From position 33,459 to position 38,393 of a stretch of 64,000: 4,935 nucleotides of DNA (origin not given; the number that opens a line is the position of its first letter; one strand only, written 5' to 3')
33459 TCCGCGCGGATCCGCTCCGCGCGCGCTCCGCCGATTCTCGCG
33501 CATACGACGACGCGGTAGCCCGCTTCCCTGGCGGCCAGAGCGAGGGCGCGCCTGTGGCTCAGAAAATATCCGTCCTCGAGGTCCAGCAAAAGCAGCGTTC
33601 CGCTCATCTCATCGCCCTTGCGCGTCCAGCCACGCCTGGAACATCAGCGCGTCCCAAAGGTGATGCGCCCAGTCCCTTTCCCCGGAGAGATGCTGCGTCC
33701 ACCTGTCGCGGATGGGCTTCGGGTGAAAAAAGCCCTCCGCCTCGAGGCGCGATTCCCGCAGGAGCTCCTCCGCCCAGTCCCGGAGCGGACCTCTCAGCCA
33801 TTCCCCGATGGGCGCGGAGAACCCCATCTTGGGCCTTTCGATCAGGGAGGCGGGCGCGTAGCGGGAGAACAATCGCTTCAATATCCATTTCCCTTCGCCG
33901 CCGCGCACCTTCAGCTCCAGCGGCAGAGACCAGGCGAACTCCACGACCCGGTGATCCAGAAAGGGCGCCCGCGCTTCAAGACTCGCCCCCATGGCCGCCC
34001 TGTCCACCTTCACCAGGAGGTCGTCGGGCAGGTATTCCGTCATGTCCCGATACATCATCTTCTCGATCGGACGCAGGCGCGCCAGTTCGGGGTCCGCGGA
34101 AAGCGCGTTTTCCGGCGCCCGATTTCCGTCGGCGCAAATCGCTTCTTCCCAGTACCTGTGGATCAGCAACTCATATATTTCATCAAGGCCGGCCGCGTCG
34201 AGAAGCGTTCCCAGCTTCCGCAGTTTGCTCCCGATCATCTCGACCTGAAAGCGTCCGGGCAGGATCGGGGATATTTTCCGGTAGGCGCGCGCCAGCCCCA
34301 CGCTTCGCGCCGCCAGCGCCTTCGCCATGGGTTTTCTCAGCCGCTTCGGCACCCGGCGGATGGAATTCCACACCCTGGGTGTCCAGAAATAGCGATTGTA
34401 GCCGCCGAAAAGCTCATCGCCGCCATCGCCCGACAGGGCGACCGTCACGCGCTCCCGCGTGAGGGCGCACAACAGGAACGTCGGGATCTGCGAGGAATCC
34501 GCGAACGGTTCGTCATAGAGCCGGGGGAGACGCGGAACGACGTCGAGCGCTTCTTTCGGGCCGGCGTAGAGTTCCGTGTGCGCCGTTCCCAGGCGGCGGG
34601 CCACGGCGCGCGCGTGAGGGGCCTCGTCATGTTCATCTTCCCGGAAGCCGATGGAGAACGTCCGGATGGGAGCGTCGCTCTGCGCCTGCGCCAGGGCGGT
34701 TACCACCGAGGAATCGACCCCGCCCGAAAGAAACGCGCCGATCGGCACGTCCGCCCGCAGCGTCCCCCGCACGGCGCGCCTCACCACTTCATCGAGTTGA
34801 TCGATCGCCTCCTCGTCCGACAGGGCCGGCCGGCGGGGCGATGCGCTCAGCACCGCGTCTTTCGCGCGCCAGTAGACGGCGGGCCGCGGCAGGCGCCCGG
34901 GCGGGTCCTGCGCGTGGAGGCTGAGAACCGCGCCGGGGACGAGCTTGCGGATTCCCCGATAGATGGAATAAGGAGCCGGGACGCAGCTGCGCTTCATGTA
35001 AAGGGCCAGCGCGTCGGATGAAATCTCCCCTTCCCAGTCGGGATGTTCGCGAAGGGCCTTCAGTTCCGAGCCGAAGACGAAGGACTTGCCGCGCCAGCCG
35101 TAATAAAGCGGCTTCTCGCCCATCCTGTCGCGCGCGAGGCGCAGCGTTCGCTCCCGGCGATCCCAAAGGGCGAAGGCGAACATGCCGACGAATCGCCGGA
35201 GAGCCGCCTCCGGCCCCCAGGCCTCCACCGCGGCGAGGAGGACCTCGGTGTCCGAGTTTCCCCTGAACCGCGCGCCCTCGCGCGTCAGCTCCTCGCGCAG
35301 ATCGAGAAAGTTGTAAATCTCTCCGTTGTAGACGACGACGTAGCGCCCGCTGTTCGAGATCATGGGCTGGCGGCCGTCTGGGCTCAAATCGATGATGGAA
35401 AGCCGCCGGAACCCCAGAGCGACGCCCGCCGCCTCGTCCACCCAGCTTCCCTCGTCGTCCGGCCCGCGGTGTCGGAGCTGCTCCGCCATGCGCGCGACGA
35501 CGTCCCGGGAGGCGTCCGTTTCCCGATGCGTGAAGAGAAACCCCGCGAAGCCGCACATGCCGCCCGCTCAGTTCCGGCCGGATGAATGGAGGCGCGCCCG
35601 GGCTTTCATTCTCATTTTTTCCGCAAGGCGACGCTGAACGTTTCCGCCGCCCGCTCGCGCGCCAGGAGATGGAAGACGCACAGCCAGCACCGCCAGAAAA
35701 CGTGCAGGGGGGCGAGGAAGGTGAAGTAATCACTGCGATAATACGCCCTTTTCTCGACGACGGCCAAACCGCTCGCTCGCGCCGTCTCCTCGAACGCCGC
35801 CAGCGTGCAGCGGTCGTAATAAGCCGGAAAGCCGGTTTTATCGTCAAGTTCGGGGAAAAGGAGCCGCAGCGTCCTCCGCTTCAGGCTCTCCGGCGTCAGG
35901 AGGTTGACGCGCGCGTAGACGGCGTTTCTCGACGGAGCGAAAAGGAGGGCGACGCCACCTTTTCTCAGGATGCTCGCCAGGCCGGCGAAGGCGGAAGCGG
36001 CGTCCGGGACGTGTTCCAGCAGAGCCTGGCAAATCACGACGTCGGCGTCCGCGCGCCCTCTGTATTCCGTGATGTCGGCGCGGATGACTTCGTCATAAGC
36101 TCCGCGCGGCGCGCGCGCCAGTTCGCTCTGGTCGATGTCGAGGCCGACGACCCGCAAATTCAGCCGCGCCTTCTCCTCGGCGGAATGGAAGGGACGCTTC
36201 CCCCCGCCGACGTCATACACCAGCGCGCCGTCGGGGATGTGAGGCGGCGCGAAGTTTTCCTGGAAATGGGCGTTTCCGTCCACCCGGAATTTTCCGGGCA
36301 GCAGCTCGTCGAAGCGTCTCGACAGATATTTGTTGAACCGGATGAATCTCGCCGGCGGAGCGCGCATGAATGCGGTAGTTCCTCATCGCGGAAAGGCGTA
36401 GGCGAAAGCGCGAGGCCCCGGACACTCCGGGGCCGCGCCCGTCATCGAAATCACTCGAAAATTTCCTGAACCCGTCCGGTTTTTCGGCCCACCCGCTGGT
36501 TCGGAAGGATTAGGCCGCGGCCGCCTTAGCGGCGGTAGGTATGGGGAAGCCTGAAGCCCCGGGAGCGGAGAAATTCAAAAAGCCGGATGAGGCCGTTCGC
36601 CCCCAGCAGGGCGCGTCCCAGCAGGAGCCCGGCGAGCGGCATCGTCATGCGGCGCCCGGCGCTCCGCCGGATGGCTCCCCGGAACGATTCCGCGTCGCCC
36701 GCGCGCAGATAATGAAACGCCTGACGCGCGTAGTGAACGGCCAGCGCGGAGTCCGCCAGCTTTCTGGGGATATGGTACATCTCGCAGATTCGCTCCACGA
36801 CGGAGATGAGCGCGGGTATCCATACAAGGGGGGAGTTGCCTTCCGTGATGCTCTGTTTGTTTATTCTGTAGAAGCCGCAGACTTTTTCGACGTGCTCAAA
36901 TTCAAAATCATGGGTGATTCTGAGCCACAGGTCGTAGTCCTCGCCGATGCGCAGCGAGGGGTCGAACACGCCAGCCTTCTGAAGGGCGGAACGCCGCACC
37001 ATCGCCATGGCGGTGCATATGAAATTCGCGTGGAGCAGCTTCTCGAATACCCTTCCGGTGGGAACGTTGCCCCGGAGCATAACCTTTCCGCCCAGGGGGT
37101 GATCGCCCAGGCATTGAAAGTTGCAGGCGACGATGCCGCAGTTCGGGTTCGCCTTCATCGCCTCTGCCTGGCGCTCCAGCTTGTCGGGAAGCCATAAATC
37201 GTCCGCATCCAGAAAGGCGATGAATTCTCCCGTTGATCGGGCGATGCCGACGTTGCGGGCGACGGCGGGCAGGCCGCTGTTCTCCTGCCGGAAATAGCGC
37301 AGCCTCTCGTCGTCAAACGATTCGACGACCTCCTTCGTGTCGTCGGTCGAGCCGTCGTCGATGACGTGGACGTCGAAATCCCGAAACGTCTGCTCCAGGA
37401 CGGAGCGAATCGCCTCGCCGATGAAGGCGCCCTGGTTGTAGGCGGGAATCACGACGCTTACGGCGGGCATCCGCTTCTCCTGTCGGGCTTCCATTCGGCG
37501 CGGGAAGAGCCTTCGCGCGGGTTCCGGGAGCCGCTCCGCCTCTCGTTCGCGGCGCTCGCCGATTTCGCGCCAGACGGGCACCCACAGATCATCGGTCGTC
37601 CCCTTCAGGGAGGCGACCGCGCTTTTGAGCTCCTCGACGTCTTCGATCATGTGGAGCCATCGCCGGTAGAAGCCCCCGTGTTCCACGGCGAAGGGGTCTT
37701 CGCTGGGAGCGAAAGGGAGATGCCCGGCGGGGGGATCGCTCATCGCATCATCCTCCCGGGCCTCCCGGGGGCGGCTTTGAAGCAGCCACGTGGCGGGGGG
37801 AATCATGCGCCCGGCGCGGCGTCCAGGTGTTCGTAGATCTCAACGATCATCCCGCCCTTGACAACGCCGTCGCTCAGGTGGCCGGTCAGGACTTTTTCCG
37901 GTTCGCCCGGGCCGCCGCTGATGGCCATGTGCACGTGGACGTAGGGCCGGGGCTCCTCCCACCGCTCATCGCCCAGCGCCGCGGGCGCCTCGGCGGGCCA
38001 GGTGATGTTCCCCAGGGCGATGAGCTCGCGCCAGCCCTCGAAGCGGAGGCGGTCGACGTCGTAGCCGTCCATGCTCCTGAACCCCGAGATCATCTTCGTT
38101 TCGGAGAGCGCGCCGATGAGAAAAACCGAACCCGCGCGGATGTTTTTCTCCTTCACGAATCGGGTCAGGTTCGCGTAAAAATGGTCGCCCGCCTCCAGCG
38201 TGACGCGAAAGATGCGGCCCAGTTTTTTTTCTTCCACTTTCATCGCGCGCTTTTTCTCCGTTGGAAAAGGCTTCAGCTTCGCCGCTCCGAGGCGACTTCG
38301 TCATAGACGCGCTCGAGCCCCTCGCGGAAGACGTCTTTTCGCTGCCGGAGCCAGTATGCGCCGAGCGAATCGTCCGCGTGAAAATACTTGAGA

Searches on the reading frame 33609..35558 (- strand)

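Call 5: search_protein_families(library=pfam, proteins=[window:33609-35558:-])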
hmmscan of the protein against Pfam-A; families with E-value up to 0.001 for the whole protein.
window:33609-35558:- (649 aa): 4 families
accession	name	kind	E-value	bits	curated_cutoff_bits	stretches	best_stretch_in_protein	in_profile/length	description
PF00733.27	Asn_synthase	-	2.6e-120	402.7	21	1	255-644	2-353/354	Asparagine synthase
PF13537.11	GATase_7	-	2.6e-46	157.1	25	1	51-170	2-122/123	Glutamine amidotransferase domain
PF13522.11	GATase_6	-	2.4e-45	154.2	27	1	33-165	1-130/130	Glutamine amidotransferase domain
PF12481.13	DUF3700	-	0.00027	20.9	27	1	117-162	123-168/228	Aluminium induced protein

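Call 6: search_protein_families(library=ncbifam, proteins=[window:33609-35558:-])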
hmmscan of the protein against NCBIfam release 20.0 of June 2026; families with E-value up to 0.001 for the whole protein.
window:33609-35558:- (649 aa): 9 families
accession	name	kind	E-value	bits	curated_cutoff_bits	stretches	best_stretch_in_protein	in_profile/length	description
TIGR03108.1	eps_aminotran_1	hypoth_equivalog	8.1e-178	593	816.9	1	1-645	1-626/628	XrtA/PEP-CTERM system amidotransferase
TIGR01536.1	asn_synth_AEB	equivalog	3.2e-149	498.3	267.1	1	2-580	1-517/517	asparagine synthase (glutamine-hydrolyzing)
TIGR03104.1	trio_amidotrans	equivalog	3.9e-117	391.9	570.1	2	1-396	1-386/589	N-acetylglutaminylglutamine amidotransferase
NF006949.0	PRK09431.1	equivalog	6.4e-87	292.4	499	3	1-172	1-168/554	asparagine synthase B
NF033535.1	lass_lactam_cya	exception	4.2e-69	233.8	525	2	1-383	1-375/668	lasso peptide isopeptide bond-forming cyclase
NF033561.1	macrolact_Ik_Al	subfamily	1.3e-18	66.9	300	2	107-385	63-332/561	albusnodin/ikarugamycin family macrolactam cyclase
NF001484.0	PRK00331.1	subfamily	3.2e-10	39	381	1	65-184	87-213/601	isomerizing glutamine--fructose-6-phosphate transaminase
TIGR01134.1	purF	equivalog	5.1e-10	39.3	350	1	63-170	84-200/432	amidophosphoribosyltransferase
TIGR01135.1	glmS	equivalog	4.1e-09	35.5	418.05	1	65-173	86-201/607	glutamine--fructose-6-phosphate transaminase (isomerizing)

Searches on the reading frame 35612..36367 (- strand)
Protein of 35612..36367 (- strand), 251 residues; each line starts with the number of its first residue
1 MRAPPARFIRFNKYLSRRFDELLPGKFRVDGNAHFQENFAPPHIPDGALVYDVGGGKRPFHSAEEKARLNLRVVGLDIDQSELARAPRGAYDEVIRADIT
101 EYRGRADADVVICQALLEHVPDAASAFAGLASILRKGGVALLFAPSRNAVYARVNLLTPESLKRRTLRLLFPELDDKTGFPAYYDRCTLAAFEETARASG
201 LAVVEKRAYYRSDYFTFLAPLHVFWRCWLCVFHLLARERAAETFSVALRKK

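Call 33: search_protein_families(library=pfam, proteins=[window:35612-36367:-], max_evalue=0.00001)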
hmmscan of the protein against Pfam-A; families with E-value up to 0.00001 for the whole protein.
window:35612-36367:- (251 aa): 5 families
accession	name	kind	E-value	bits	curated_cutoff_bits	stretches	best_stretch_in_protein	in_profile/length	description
PF08241.18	Methyltransf_11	-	2.4e-09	38.1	21.2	1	52-141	2-94/95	Methyltransferase domain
PF13489.12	Methyltransf_23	-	2e-07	31.3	27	1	40-204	16-162/164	Methyltransferase domain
PF13649.12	Methyltransf_25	-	3.5e-07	31.3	27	1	66-138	16-97/97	Methyltransferase domain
PF08242.18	Methyltransf_12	-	4.4e-06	27.8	30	1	65-139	15-97/98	Methyltransferase domain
PF13847.12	Methyltransf_31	-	7e-06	26.2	27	0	47-142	4-109/145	Methyltransferase domain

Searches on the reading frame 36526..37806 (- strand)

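Call 33: search_protein_families(library=pfam, proteins=[window:36526-37806:-], max_evalue=0.00001)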
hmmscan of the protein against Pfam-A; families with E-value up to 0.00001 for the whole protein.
window:36526-37806:- (426 aa): 4 families
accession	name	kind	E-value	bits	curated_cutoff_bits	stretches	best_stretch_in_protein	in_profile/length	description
PF00535.33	Glycos_transf_2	-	1.8e-37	129.3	23.3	1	117-277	1-166/168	Glycosyl transferase family 2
PF10111.15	Glyco_tranf_2_2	-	7.3e-21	75.3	27.3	1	117-308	1-210/276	Glycosyltransferase like family 2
PF13641.12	Glyco_tranf_2_3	-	3.3e-17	63.7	27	1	114-297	1-194/230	Glycosyltransferase like family 2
PF13632.12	Glyco_trans_2_3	-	1.1e-08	35.6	27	1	196-298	2-107/198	Glycosyl transferase family group 2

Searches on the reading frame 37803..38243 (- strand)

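Call 33: search_protein_families(library=pfam, proteins=[window:37803-38243:-], max_evalue=0.00001)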
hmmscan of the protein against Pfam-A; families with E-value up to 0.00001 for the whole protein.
window:37803-38243:- (146 aa): 1 family
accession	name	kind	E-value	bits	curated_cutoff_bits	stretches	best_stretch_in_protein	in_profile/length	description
PF03479.20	PCC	-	9.9e-15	55.3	25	1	10-135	1-109/117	Plants and Prokaryotes Conserved (PCC) domain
